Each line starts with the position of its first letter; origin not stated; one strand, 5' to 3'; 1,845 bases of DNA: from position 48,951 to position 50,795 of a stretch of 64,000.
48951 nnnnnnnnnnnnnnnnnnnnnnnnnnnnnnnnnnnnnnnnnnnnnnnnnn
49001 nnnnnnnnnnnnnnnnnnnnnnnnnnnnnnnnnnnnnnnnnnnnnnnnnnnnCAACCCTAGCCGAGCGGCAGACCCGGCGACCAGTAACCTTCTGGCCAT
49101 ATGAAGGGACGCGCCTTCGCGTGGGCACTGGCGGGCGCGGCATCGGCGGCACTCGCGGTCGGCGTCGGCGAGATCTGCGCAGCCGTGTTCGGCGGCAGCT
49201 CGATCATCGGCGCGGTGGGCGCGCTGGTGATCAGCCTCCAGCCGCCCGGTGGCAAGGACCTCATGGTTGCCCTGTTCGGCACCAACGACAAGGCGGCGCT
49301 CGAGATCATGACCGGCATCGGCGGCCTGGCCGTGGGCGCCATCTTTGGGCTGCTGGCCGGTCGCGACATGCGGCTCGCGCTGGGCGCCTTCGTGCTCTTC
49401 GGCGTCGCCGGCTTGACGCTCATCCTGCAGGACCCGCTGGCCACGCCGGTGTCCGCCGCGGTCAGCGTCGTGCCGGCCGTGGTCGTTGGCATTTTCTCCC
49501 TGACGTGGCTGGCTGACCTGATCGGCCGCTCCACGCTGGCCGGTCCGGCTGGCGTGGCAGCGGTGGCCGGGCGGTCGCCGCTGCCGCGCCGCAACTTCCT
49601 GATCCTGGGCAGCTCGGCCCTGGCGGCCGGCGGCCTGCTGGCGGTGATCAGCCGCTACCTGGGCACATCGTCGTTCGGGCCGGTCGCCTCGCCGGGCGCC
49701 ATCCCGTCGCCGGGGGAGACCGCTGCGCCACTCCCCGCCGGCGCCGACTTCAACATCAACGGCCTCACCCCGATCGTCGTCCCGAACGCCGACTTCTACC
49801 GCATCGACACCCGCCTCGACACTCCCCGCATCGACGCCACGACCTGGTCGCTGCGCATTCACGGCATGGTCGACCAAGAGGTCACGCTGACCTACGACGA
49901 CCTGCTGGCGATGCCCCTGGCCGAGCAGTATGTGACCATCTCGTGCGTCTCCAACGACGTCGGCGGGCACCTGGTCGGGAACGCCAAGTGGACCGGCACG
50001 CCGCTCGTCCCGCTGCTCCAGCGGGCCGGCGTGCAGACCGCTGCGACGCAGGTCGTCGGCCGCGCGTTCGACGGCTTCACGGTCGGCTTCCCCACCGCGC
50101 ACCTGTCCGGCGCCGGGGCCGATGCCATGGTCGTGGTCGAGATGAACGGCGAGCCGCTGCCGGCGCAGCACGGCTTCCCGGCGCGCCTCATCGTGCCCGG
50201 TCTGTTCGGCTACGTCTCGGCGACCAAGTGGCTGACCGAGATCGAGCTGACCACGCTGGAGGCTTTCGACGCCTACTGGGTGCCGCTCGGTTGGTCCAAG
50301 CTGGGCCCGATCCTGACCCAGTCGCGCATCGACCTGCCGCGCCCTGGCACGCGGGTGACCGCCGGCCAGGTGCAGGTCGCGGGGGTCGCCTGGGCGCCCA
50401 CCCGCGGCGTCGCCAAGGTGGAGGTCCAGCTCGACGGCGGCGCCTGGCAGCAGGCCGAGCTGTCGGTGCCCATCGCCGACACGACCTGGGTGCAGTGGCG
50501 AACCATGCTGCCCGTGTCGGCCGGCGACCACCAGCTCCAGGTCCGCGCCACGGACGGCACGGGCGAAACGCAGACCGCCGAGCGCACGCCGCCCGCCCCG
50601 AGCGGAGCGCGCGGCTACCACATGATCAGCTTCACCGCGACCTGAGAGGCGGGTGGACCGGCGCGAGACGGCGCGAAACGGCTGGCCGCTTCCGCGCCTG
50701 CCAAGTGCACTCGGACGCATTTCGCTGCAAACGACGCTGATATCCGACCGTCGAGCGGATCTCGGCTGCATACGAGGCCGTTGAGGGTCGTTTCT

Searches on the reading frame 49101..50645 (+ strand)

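Call 37: search_protein_families(library=pfam, proteins=[window:49101-50645:+], max_evalue=0.00001)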
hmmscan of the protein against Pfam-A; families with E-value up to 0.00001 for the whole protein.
window:49101-50645:+ (514 aa): 1 family
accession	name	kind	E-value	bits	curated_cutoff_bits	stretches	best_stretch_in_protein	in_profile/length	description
PF00174.25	Oxidored_molyb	-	5.7e-43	146.9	24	1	240-393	3-169/169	Oxidoreductase molybdopterin binding domain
